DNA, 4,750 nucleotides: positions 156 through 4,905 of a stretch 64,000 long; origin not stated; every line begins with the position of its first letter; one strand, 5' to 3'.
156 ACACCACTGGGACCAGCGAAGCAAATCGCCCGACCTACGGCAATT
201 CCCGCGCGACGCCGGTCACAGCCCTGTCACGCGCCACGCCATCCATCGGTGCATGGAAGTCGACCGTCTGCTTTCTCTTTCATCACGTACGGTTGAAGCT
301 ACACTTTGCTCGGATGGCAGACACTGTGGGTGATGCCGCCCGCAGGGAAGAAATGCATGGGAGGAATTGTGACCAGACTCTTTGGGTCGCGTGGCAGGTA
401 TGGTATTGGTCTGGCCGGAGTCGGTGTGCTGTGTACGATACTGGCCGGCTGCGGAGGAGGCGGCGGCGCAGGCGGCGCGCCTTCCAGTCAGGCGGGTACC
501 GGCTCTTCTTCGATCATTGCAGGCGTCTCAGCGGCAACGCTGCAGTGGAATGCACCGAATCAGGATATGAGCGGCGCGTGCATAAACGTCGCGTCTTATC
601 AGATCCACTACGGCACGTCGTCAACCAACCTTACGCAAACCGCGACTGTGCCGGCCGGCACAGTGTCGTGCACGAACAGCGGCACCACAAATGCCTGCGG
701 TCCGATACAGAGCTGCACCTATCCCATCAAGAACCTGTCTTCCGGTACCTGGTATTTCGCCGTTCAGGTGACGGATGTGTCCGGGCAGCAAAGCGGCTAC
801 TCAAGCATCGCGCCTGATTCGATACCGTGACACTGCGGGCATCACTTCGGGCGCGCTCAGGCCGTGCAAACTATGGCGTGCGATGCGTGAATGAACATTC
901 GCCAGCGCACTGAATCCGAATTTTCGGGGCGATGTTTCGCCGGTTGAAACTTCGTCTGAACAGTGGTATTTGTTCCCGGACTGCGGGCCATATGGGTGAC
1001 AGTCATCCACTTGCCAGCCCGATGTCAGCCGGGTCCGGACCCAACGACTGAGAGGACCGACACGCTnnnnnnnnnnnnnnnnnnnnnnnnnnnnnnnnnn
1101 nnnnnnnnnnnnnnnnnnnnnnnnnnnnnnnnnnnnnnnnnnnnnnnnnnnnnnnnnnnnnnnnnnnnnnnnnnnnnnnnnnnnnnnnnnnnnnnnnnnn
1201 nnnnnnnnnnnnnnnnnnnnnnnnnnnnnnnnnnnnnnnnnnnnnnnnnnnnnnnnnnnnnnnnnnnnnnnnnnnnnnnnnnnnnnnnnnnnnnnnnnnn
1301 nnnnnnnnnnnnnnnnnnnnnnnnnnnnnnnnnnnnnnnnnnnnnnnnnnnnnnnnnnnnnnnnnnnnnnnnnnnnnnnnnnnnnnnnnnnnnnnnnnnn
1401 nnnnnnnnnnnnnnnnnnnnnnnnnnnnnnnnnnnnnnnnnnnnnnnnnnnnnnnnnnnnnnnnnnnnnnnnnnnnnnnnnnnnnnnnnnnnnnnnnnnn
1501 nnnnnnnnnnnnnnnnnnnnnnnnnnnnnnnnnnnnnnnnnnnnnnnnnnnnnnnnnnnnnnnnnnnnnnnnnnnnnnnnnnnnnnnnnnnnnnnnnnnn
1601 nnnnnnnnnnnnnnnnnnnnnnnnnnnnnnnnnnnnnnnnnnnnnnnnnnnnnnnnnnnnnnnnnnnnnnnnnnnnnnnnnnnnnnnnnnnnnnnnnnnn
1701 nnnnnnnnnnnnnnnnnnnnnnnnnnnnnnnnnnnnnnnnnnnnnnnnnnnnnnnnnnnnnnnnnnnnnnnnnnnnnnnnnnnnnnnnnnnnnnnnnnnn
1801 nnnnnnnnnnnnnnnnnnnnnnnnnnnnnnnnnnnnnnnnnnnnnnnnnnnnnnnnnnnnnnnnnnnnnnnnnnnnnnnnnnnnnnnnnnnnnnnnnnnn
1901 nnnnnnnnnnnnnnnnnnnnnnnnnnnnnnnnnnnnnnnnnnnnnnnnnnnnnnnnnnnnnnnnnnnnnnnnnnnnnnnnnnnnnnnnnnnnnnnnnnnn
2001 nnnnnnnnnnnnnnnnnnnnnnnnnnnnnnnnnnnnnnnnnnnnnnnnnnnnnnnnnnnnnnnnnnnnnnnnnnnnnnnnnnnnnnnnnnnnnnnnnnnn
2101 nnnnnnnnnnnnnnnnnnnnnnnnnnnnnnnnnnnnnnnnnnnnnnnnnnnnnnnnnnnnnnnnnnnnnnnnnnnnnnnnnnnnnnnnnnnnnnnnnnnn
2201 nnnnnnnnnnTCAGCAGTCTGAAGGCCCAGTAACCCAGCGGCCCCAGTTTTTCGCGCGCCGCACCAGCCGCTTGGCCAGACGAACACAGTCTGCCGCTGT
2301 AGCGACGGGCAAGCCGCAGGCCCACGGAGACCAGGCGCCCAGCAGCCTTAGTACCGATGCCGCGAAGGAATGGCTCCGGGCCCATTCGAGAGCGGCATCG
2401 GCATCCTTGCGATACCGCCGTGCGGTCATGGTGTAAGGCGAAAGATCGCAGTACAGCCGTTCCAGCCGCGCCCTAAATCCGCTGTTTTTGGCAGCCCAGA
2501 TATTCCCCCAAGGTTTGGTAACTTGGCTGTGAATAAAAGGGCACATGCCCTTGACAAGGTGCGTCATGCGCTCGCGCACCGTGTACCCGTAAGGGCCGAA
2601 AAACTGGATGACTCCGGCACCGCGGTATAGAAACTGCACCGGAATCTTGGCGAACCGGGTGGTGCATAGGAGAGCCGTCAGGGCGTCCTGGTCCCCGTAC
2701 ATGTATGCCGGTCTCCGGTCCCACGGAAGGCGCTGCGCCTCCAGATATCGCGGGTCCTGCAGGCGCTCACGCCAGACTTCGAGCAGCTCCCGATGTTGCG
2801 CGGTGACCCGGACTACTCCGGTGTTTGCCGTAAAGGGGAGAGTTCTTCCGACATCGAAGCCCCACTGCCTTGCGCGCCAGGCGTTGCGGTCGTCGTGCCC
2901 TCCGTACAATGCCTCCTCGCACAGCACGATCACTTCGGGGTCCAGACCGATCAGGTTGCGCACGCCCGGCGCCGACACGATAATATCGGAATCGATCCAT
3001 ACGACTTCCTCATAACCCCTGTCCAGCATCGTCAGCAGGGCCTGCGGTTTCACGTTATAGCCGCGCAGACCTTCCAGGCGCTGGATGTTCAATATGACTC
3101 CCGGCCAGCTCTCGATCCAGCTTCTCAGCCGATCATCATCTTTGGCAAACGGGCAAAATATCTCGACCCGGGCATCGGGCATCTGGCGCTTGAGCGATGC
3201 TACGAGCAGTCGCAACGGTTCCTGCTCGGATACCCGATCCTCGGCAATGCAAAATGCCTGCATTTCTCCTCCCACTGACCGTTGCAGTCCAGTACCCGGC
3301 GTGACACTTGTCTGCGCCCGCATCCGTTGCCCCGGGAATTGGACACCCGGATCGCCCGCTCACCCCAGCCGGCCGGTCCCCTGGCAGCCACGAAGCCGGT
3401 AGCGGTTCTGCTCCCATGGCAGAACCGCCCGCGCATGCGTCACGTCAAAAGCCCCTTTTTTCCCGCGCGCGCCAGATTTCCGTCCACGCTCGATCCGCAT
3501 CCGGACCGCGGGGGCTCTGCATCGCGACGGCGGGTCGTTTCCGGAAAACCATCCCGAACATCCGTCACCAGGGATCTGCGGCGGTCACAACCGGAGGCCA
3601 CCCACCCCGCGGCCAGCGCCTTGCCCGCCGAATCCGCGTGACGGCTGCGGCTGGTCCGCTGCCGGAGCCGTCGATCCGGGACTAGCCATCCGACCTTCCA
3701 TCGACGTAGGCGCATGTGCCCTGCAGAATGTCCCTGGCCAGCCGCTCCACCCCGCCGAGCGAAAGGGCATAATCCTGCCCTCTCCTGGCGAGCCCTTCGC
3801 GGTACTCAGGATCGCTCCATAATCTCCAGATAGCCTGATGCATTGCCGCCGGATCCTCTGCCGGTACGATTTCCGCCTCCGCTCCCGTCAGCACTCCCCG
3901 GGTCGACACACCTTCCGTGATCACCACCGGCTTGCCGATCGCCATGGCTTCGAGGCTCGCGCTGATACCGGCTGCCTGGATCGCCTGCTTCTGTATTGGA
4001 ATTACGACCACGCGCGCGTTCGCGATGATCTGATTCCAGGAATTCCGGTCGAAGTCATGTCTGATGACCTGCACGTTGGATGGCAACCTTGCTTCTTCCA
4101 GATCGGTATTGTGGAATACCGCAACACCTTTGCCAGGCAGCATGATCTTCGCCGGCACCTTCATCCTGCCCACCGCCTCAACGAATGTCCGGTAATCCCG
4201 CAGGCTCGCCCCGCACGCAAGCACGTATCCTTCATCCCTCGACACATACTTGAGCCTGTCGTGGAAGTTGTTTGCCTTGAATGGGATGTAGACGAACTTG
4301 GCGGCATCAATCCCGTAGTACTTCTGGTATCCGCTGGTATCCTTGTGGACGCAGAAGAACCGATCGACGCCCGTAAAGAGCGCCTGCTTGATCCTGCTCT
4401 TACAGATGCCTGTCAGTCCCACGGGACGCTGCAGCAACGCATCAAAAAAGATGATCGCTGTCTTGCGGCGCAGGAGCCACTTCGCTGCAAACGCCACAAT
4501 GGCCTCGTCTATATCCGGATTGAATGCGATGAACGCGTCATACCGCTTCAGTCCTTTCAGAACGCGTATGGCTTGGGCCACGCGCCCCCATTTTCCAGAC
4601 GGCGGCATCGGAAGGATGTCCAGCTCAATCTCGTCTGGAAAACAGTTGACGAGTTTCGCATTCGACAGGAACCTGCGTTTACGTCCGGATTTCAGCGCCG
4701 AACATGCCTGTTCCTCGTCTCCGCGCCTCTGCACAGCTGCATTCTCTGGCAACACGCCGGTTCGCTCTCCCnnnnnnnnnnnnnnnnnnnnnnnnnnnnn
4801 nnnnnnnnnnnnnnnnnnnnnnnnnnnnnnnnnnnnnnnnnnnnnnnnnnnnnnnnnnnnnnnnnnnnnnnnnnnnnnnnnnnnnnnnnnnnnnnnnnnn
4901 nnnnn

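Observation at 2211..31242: XrtA/PEP-CTERM-type EPS locus with no exosortase, EpsI, secretion ATPase or PEP-CTERM substrate in 31 kb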

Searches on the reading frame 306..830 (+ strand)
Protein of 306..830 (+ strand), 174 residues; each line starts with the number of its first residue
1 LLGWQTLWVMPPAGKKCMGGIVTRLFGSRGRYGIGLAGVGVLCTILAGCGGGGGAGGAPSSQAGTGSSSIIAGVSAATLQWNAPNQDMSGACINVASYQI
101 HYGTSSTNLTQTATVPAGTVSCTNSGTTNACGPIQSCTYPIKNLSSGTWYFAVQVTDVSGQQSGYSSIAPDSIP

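Call 47: search_protein_families(library=pfam, proteins=[window:306-830:+], max_evalue=0.1)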
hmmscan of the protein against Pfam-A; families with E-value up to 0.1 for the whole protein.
window:306-830:+ (174 aa): 3 families
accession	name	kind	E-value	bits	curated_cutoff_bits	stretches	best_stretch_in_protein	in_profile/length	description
PF00041.27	fn3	-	0.00077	20.1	25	1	75-164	14-75/84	Fibronectin type III domain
PF16656.11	Pur_ac_phosph_N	-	0.001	20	30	1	76-159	14-82/93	Purple acid Phosphatase, N-terminal domain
PF16794.11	fn3_4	-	0.04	14.3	27.1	1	77-168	19-101/103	Fibronectin-III type domain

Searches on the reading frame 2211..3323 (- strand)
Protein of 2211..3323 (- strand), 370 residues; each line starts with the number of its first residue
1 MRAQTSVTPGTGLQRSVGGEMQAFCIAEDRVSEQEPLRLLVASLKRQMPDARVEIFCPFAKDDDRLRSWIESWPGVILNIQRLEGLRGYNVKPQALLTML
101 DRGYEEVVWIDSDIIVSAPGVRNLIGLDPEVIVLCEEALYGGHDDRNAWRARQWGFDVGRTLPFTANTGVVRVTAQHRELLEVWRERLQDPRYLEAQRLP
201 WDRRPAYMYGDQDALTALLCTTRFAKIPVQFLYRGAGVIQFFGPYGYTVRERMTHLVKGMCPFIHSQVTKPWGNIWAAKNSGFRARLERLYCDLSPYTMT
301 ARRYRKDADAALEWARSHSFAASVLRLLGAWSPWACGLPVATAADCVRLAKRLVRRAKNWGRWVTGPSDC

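Call 3: search_protein_families(library=ncbifam, proteins=[window:2211-3323:-], max_evalue=0.00001)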
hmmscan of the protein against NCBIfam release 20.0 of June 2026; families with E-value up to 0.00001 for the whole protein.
window:2211-3323:- (370 aa): 0 families

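Call 6: search_protein_families(library=pfam, proteins=[window:2211-3323:-], max_evalue=0.01)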
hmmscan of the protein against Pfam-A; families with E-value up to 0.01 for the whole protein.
window:2211-3323:- (370 aa): 1 family
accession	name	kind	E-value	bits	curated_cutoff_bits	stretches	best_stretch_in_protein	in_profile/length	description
PF01501.26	Glyco_transf_8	-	0.0089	16.1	24.3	0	98-274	94-251/253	Glycosyl transferase family 8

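Call 8: find_encoding_contigs(protein=window:2211-3323:-, flank=10000, max_places=6)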
Protein window:2211-3323:- (370 aa): no gene with exactly this product is on record in the collection.

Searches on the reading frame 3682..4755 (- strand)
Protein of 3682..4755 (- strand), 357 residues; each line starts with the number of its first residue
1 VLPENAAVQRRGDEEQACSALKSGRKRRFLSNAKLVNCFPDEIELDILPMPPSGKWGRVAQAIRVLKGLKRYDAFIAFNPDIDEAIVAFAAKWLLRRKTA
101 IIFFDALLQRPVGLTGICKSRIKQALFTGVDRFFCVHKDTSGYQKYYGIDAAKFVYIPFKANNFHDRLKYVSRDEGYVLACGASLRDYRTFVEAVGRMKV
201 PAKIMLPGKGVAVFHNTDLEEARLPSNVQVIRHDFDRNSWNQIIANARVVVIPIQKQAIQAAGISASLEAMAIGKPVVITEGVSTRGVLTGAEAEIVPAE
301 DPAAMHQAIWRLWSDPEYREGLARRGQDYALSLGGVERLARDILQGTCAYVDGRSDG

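Call 3: search_protein_families(library=ncbifam, proteins=[window:3682-4755:-], max_evalue=0.00001)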
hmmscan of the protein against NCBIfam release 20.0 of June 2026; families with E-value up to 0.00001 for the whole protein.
window:3682-4755:- (357 aa): 2 families
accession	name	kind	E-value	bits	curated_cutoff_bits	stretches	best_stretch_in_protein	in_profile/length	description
NF041876.1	EPS_EpsE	equivalog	1.3e-07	31.2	400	1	219-328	269-374/389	exopolysaccharide biosynthesis GT4 family glycosyltransferase EpsE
TIGR03087.1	stp1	hypoth_equivalog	2.3e-06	27.1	316.65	1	244-331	295-378/397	TIGR03087 family PEP-CTERM/XrtA system glycosyltransferase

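Call 6: search_protein_families(library=pfam, proteins=[window:3682-4755:-], max_evalue=0.01)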
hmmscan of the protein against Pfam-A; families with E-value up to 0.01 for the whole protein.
window:3682-4755:- (357 aa): 4 families
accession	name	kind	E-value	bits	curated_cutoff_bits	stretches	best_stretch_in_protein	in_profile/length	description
PF13692.12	Glyco_trans_1_4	-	5.4e-10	40.1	27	1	188-315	17-142/142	Glycosyl transferases group 1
PF00534.26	Glycos_transf_1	-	4.8e-08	33.2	26.4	1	220-327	67-170/172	Glycosyl transferases group 1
PF13524.12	Glyco_trans_1_2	-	0.001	19.5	25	1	232-332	32-131/144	Glycosyl transferase-like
PF13579.12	Glyco_trans_4_4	-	0.0022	18.8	29.7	1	48-158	45-156/158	Glycosyl transferase 4-like domain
